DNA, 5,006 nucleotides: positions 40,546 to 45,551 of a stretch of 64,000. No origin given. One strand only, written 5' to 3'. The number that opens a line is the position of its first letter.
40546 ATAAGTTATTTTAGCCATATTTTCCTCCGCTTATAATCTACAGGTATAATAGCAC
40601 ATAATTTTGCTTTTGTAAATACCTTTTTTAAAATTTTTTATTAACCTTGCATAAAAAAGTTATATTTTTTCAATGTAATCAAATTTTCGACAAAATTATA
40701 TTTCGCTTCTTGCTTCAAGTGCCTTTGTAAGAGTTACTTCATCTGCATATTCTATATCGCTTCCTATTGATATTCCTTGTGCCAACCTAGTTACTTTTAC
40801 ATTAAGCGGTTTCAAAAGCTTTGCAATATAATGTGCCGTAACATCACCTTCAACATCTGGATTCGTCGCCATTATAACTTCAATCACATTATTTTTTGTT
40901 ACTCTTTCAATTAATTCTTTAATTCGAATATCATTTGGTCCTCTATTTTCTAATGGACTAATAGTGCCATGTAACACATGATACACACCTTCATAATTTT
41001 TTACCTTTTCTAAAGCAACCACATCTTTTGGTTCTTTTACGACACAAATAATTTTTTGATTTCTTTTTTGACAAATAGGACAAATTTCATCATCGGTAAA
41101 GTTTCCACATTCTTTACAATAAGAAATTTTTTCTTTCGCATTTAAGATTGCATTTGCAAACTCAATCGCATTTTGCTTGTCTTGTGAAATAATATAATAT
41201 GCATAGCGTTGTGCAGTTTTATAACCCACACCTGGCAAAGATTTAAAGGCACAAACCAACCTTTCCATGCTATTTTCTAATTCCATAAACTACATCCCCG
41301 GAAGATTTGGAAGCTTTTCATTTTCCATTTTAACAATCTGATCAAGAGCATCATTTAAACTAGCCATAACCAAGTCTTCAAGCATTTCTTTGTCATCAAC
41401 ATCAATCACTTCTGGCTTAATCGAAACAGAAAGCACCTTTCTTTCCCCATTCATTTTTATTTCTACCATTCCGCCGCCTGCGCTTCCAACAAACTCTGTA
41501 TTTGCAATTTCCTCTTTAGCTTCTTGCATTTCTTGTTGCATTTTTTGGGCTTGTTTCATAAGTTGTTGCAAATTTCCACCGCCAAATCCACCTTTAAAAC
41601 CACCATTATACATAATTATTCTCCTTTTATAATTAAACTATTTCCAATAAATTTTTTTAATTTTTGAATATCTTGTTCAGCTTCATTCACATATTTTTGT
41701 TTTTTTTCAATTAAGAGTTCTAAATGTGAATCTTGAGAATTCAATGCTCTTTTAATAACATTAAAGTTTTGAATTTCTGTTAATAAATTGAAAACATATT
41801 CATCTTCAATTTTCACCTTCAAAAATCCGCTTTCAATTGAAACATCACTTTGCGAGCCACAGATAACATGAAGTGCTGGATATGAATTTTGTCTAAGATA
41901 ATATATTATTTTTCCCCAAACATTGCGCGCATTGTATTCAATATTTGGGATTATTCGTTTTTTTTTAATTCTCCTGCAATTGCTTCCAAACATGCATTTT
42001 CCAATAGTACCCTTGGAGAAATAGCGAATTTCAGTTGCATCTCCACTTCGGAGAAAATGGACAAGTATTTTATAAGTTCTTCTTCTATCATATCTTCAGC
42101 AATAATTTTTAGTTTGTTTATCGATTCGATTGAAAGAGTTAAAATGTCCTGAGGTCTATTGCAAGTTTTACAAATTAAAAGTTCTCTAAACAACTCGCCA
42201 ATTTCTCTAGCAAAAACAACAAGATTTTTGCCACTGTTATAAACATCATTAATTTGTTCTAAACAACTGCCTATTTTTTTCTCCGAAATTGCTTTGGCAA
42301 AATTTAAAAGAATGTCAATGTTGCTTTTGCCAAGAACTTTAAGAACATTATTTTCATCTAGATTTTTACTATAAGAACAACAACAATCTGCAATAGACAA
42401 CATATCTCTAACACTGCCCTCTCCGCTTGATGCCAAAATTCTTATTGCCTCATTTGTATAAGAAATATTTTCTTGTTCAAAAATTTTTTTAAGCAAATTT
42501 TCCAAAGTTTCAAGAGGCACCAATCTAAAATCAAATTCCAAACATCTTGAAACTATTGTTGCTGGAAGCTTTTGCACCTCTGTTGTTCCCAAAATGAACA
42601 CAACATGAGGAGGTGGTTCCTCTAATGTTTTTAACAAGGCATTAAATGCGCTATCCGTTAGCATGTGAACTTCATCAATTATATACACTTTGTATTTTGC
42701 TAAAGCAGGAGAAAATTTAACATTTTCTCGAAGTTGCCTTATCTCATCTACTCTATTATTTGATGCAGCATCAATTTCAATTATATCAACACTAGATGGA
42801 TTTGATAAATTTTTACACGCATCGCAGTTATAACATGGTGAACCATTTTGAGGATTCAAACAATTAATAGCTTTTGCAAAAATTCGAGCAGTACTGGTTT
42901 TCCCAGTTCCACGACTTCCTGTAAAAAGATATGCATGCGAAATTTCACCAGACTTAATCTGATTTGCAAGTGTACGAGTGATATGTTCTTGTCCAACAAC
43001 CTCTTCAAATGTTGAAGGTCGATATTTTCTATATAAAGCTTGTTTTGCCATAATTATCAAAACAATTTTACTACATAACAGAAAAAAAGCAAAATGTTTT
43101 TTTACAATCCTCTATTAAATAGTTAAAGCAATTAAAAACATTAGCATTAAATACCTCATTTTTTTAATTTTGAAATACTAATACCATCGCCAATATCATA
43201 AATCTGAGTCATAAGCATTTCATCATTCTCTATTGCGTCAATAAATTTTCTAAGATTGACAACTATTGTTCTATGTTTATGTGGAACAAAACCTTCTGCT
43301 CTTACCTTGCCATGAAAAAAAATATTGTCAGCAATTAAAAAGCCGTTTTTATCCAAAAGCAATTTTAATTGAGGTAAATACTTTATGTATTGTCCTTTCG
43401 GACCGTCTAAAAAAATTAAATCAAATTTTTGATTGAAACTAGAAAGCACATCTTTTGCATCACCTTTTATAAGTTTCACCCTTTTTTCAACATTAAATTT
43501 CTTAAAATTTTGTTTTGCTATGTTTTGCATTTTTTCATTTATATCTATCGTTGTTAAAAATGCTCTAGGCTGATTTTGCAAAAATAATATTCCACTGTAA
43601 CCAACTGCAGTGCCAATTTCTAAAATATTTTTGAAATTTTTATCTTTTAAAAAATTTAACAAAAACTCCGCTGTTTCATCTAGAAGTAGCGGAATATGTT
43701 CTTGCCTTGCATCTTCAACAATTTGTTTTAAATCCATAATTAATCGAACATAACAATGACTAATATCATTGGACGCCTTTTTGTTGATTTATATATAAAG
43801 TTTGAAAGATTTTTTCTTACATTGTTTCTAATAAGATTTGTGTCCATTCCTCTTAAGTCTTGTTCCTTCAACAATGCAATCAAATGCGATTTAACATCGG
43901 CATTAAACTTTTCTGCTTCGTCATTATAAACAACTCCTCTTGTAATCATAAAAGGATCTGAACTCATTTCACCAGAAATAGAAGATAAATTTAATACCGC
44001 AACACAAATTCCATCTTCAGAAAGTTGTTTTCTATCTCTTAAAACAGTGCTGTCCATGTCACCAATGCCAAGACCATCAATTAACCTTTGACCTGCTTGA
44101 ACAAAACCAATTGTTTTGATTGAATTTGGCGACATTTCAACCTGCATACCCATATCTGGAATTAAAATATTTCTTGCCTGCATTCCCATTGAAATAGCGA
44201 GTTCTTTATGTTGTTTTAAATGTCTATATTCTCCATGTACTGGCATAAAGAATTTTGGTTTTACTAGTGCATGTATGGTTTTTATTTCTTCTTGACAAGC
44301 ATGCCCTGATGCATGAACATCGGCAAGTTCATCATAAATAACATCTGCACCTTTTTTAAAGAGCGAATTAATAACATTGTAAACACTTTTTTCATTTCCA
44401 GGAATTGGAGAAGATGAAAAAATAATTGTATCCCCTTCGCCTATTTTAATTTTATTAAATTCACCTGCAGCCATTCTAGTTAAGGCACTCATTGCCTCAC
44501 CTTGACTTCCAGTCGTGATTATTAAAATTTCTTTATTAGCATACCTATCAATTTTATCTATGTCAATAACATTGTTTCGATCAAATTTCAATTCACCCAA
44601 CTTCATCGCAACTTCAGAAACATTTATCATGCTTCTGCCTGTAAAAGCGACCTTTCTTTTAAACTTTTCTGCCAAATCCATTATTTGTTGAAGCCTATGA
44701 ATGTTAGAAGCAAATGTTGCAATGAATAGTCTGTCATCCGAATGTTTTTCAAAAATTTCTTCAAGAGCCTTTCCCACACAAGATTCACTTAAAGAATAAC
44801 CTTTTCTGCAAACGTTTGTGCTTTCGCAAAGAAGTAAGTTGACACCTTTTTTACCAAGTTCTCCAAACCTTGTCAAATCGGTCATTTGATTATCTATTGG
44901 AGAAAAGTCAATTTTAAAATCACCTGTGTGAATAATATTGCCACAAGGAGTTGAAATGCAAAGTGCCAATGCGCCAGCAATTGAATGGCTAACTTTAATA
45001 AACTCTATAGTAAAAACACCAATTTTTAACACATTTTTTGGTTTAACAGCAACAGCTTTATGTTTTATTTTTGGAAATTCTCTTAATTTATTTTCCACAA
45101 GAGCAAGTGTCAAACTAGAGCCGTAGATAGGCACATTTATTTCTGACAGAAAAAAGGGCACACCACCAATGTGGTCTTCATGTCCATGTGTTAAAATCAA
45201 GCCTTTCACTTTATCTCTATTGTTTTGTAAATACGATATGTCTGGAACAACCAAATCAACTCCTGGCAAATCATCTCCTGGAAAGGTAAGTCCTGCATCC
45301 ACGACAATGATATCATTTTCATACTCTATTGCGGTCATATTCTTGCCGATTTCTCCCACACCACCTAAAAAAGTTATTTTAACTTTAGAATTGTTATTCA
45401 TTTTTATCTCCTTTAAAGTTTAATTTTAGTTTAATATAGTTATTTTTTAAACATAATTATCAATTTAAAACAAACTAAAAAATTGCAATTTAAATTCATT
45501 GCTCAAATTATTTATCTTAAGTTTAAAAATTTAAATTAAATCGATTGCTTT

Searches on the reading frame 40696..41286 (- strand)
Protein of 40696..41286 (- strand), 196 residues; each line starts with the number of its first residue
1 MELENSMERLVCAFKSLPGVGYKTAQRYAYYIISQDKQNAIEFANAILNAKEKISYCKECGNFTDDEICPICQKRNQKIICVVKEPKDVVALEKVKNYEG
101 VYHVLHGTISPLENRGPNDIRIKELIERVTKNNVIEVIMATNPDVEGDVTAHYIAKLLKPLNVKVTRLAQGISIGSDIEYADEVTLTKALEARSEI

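Call 63: search_protein_families(library=pfam, proteins=[window:40696-41286:-], max_evalue=0.00001)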
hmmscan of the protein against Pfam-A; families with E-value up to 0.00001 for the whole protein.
window:40696-41286:- (196 aa): 5 families
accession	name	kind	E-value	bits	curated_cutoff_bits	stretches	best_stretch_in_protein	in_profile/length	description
PF13662.12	Toprim_4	-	8.2e-25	87.3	25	1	79-169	2-85/85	Toprim domain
PF21176.3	RecR_HhH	-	2.9e-14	53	27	1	8-50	2-44/45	RecR, helix-hairpin-helix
PF01751.28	Toprim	-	1.3e-10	41.7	23.1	1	80-166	2-94/96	Toprim domain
PF21175.2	RecR_C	-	3.7e-10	39.5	22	1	171-193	1-23/24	RecR, C-terminal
PF02132.21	RecR_ZnF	-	2e-08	34.3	22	1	54-73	1-20/21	RecR, Cys4-zinc finger domain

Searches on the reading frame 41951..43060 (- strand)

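Call 63: search_protein_families(library=pfam, proteins=[window:41951-43060:-], max_evalue=0.00001)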
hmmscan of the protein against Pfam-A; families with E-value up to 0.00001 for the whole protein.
window:41951-43060:- (369 aa): 5 families
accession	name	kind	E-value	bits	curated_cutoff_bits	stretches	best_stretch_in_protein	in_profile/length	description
PF13177.12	DNA_pol3_delta2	-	1.6e-47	161.9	27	1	23-179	1-158/161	DNA polymerase III, delta subunit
PF12169.13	DNA_pol3_gamma3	-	1.3e-11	44.9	24.4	1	235-359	2-126/143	DNA polymerase III subunits gamma and tau domain III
PF00004.35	AAA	-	1.4e-11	45.4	21.2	1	45-173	2-123/131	ATPase family associated with various cellular activities (AAA)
PF22608.2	DNAX_ATPase_lid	-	3.2e-10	40.1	27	1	188-229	4-45/49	DNA polymerase III clamp loader subunit, ATPase lid domain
PF05496.18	RuvB_N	-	2e-06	28.1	27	0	14-77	2-69/159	Holliday junction DNA helicase RuvB P-loop domain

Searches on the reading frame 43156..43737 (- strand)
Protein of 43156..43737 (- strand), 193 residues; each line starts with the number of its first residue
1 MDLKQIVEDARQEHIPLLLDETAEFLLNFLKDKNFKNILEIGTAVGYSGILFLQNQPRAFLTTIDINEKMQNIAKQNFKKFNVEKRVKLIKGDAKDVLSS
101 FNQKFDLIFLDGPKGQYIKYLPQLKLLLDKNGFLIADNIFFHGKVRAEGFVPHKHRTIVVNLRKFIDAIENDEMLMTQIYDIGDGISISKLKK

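Call 63: search_protein_families(library=pfam, proteins=[window:43156-43737:-], max_evalue=0.00001)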
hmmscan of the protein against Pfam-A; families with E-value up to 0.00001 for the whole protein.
window:43156-43737:- (193 aa): 6 families
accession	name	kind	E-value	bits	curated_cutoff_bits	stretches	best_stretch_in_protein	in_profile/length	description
PF01596.23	Methyltransf_3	-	1.1e-25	90.6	22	1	20-189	30-201/204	O-methyltransferase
PF13578.12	Methyltransf_24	-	3.1e-12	47.7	26.3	1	39-139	1-105/105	Methyltransferase domain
PF13847.12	Methyltransf_31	-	2.2e-10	40.8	27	1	36-139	5-112/145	Methyltransferase domain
PF05175.20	MTS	-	9.7e-10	38.8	23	1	19-111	16-105/170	Methyltransferase small domain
PF13649.12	Methyltransf_25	-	2.3e-08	35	27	1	38-110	1-70/97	Methyltransferase domain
PF09445.16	Methyltransf_15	-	4.6e-06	26.8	22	1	61-120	25-86/165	RNA cap guanine-N2 methyltransferase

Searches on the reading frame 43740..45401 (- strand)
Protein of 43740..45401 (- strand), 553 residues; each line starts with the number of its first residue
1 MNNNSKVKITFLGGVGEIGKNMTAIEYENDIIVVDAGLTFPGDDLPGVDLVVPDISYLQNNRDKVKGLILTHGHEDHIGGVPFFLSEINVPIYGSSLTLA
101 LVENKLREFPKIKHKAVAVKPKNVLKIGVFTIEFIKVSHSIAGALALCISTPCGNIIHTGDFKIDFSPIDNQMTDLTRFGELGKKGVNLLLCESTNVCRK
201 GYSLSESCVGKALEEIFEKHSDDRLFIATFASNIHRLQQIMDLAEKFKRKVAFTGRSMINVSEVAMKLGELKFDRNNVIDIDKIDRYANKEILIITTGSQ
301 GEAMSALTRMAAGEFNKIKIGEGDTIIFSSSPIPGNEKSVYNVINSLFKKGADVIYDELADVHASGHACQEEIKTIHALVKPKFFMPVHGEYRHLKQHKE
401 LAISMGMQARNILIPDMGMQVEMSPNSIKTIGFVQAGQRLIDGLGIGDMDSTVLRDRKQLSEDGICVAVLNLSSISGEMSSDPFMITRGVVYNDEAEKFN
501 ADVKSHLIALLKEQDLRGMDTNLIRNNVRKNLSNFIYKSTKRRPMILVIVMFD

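Call 63: search_protein_families(library=pfam, proteins=[window:43740-45401:-], max_evalue=0.00001)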
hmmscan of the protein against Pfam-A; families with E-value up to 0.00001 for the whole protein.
window:43740-45401:- (553 aa): 5 families
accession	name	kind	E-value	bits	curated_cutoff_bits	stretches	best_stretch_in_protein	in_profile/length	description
PF22505.1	RNase_J_b_CASP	-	1.4e-50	170.8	27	1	223-347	2-126/126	Ribonuclease J, beta-CASP domain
PF17770.6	RNase_J_C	-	2.9e-22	80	23.8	1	453-551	1-100/102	Ribonuclease J C-terminal domain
PF00753.33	Lactamase_B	-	1.9e-15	57.8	22.7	1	19-162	5-150/196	Metallo-beta-lactamase superfamily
PF07521.17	RMMBL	-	3e-10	40.4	21.6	1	359-406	8-57/63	Zn-dependent metallo-hydrolase RNA specificity domain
PF12706.13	Lactamase_B_2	-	1.2e-09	38.5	27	1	58-163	24-144/200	Beta-lactamase superfamily domain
